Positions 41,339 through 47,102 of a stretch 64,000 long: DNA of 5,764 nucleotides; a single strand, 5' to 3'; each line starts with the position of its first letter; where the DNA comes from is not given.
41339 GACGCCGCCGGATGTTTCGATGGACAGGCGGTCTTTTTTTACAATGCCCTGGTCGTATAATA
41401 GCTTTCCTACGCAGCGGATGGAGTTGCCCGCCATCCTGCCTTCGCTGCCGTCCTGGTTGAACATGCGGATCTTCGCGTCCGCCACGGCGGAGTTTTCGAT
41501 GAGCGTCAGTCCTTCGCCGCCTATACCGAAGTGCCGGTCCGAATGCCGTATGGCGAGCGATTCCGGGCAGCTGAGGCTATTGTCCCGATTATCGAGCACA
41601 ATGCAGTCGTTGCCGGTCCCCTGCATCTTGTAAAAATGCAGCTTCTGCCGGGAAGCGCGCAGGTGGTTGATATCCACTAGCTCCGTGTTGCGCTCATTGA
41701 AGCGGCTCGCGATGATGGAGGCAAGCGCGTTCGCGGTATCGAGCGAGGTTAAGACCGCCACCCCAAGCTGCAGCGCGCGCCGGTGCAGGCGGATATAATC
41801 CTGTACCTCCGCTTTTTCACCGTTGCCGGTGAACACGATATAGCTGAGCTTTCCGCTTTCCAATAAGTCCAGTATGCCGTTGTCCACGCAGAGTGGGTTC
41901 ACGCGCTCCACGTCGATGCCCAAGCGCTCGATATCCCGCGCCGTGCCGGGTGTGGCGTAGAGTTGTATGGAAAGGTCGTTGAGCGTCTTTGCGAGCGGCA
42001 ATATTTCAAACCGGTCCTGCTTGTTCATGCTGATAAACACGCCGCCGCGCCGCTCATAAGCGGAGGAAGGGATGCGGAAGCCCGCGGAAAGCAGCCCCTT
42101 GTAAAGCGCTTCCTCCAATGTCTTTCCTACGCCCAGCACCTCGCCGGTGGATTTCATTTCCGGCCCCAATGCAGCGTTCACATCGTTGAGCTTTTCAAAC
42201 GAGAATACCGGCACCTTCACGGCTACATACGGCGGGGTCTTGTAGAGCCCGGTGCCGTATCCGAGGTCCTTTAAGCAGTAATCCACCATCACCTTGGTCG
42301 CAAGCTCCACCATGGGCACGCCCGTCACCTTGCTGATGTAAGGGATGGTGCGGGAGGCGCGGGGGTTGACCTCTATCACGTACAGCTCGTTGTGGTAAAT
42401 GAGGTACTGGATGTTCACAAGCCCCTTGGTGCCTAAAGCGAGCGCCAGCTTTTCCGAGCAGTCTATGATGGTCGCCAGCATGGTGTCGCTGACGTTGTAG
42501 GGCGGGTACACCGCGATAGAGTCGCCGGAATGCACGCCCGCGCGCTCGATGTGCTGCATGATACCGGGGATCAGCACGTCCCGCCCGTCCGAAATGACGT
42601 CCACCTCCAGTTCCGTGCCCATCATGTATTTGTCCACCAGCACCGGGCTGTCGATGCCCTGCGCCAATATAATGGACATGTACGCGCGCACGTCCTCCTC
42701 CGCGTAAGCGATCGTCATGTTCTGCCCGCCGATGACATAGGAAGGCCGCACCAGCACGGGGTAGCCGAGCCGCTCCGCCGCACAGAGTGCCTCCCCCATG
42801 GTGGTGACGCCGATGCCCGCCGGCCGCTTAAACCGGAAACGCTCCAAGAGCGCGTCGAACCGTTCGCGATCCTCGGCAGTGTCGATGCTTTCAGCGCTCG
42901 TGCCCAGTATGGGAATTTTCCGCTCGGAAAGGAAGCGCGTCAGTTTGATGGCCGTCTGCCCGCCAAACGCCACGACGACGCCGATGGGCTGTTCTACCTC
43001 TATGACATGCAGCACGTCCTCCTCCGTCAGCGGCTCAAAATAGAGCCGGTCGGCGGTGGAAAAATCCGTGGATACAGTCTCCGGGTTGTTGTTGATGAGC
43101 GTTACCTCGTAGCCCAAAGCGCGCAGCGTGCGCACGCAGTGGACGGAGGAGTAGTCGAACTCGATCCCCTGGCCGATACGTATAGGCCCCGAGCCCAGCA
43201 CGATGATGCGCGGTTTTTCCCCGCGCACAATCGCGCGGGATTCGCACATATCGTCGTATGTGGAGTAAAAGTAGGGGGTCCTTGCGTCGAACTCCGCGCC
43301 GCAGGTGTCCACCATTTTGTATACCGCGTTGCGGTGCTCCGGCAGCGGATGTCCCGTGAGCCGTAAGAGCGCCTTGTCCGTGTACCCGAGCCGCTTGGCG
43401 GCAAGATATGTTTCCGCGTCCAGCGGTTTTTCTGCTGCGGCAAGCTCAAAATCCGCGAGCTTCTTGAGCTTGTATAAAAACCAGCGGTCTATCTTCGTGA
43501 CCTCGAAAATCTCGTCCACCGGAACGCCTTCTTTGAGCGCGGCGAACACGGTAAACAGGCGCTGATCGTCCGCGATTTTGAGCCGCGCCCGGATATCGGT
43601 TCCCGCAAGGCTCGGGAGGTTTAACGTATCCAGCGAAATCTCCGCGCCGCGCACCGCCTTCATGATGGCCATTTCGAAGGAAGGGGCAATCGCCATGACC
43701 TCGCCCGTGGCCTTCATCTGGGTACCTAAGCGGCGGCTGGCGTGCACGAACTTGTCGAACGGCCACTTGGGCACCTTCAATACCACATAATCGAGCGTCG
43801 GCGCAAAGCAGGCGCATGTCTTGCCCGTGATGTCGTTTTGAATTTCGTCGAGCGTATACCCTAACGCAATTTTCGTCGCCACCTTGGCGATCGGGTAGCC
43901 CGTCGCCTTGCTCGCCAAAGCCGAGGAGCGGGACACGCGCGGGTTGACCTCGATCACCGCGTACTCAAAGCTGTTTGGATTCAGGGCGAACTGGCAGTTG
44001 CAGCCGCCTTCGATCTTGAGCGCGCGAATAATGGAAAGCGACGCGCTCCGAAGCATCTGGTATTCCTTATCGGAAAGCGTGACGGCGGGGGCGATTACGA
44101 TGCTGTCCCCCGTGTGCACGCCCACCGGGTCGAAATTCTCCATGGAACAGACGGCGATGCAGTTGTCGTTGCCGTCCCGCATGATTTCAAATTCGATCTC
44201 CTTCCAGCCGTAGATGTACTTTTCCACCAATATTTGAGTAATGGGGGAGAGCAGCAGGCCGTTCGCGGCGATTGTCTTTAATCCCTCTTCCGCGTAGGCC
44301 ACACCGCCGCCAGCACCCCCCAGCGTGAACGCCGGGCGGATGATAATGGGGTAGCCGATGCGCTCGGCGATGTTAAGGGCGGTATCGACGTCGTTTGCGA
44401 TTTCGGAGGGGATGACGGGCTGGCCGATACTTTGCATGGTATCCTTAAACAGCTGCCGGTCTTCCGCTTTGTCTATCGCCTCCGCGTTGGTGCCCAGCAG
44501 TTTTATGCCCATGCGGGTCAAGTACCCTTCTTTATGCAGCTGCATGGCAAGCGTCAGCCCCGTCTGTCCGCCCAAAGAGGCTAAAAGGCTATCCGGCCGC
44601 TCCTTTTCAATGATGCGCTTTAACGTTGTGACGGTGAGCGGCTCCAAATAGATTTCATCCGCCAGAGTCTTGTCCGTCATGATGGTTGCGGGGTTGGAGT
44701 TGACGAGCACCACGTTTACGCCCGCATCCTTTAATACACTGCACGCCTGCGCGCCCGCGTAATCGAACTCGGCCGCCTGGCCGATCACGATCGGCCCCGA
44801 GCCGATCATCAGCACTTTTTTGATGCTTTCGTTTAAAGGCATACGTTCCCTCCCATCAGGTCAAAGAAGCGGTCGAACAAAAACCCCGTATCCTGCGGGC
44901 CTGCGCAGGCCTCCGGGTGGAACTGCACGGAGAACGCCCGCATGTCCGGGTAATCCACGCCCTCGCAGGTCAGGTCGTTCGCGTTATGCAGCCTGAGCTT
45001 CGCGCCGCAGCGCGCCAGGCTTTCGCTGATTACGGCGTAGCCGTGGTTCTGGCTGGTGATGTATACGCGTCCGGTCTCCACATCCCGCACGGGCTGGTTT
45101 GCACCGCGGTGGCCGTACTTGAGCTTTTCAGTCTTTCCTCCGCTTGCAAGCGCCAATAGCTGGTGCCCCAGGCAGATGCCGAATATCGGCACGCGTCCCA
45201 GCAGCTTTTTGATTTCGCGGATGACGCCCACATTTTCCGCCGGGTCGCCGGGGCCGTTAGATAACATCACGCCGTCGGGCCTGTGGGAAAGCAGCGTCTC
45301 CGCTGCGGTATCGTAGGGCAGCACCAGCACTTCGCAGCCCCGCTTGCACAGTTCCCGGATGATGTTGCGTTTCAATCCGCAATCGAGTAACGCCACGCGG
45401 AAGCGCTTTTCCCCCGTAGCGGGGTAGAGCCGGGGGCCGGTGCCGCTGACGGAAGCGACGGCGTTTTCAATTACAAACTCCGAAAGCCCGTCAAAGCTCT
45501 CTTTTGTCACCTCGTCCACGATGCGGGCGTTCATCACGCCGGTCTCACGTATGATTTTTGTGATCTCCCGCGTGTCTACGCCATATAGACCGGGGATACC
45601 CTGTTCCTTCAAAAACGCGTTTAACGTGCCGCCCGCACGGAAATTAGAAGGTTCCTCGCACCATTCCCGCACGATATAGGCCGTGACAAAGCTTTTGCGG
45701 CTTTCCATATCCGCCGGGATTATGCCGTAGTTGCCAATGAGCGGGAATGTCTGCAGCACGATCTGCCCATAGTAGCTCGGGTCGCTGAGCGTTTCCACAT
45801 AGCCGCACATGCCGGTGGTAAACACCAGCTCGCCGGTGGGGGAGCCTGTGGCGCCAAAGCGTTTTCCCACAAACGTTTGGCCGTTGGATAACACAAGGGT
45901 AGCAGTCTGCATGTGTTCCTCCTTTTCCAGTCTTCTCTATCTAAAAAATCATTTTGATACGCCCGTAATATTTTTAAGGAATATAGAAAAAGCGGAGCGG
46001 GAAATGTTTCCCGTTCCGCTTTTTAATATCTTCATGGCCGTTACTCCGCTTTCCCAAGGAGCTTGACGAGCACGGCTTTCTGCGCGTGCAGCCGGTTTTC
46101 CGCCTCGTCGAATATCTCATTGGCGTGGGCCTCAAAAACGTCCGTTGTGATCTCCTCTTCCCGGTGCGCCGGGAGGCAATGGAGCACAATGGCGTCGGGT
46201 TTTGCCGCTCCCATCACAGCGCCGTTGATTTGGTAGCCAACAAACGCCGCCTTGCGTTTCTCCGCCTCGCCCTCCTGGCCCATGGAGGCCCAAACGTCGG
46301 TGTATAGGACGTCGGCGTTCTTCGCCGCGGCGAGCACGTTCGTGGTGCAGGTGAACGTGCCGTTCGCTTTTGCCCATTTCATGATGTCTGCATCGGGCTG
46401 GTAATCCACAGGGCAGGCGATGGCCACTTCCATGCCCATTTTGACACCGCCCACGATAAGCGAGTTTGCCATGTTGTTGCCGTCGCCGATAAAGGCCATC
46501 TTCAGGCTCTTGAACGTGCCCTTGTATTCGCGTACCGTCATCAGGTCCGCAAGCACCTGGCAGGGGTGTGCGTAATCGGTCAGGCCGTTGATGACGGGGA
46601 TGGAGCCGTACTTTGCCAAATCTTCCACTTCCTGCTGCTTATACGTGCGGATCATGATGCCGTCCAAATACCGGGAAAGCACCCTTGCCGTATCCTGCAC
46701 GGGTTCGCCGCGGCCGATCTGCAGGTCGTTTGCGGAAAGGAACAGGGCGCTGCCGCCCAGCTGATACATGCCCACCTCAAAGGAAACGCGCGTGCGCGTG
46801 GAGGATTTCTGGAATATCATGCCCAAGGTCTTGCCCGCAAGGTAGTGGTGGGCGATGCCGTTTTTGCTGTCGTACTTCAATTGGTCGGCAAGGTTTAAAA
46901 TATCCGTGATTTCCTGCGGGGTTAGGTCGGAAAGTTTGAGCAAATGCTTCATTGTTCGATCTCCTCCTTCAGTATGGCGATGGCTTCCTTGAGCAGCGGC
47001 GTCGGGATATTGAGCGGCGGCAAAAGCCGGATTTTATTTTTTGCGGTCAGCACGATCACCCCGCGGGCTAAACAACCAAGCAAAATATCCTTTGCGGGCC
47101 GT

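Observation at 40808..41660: carB is fused in frame to a DapF-like domain that lacks the first catalytic cysteine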

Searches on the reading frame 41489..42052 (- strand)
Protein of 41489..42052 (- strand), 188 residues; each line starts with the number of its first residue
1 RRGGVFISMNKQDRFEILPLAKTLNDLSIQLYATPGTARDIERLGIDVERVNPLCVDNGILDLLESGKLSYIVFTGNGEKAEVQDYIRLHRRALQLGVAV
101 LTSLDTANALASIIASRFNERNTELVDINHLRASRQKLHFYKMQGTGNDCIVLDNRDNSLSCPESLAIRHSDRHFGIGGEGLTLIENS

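Call 44: search_solved_structures(query=window:41489-42052:-, show_alignments=3, max_evalue=0.001)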
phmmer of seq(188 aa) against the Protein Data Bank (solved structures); distinct sequences matched with E-value up to 0.001: 5.
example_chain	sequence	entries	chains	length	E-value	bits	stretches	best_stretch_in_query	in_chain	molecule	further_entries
3ejx_A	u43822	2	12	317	6.2e-06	29.4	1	137-183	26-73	Diaminopimelate epimerase, chloroplastic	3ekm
9mro_A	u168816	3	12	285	6.6e-05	26.1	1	138-183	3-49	Diaminopimelate epimerase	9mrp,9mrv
1a9x_A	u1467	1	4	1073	0.0002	24.5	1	2-115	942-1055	CARBAMOYL PHOSPHATE SYNTHETASE (LARGE CHAIN)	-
1ce8_A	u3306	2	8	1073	0.0002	24.5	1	2-115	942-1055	PROTEIN (CARBAMOYL-PHOSPHATE SYNTHASE) | carbamoyl phosphate synthetase large chain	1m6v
1bxr_A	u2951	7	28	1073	0.0002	24.5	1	2-115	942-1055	CARBAMOYL-PHOSPHATE SYNTHASE | CARBAMOYL PHOSPHATE SYNTHETASE: LARGE SUBUNIT | CARBAMOYL PHOSPHATE SYNTHETASE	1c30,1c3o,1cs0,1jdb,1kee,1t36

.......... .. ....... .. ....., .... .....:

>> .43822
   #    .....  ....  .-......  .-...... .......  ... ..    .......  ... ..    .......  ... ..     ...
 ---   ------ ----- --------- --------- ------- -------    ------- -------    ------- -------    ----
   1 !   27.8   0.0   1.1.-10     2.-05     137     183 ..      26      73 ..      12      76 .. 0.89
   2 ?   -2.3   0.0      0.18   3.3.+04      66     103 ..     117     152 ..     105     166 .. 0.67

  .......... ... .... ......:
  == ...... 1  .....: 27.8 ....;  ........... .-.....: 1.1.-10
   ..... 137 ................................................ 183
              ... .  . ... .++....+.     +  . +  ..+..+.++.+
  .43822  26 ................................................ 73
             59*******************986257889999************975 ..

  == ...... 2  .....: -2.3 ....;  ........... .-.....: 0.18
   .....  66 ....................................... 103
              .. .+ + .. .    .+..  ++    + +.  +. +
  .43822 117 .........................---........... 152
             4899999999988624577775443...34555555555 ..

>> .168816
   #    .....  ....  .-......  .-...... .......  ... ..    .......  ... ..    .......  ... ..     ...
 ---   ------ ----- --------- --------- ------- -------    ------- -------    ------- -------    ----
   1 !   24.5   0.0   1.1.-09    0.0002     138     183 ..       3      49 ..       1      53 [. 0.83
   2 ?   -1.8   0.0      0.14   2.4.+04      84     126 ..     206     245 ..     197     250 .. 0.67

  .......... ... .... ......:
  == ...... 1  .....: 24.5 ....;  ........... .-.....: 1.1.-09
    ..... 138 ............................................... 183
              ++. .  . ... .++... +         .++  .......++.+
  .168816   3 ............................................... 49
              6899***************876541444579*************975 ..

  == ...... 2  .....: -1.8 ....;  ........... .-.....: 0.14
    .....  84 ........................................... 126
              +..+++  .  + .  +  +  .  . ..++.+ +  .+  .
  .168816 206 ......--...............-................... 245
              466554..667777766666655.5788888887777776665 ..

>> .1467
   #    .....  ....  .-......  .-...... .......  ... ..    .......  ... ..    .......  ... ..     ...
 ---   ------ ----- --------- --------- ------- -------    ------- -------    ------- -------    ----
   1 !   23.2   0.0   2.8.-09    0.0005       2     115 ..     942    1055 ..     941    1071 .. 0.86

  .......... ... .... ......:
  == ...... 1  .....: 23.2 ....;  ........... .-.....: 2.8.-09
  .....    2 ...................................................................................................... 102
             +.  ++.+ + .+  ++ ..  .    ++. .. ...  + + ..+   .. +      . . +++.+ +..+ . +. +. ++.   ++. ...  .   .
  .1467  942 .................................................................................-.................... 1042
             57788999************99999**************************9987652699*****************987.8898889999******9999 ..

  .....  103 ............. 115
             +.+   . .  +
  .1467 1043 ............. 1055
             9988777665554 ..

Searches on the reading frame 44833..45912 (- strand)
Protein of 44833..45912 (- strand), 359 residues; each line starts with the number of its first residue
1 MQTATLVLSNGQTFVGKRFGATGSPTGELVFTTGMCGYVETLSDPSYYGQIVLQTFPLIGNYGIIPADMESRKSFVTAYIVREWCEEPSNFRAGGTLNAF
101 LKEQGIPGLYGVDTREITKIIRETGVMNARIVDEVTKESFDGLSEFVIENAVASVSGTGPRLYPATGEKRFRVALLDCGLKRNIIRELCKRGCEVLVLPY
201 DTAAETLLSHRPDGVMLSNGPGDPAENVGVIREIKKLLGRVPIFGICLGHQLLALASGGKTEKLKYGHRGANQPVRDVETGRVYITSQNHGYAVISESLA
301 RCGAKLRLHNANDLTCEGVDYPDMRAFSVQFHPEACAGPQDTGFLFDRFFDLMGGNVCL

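Call 5: search_protein_families(library=pfam, proteins=[window:44833-45912:-])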
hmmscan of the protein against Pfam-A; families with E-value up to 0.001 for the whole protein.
window:44833-45912:- (359 aa): 3 families
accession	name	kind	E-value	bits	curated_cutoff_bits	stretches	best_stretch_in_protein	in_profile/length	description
PF00117.34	GATase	-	4.6e-49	167.1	22.8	1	175-351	2-189/190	Glutamine amidotransferase class-I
PF00988.28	CPSase_sm_chain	-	1.7e-48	164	27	1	6-131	1-126/126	Carbamoyl-phosphate synthase small chain, CPSase domain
PF07722.19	Peptidase_C26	-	9.3e-07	29.3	20.5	1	240-334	105-219/219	Peptidase C26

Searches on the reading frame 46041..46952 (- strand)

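Call 5: search_protein_families(library=pfam, proteins=[window:46041-46952:-])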
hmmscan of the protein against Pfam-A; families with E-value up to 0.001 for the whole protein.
window:46041-46952:- (303 aa): 2 families
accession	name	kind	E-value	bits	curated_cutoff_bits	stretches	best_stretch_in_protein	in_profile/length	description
PF00185.30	OTCace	-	5.5e-55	186.2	29.4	1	149-296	2-155/157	Aspartate/ornithine carbamoyltransferase, Asp/Orn binding domain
PF02729.26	OTCace_N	-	5.2e-54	182.8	29.9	1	2-142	1-148/148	Aspartate/ornithine carbamoyltransferase, carbamoyl-P binding domain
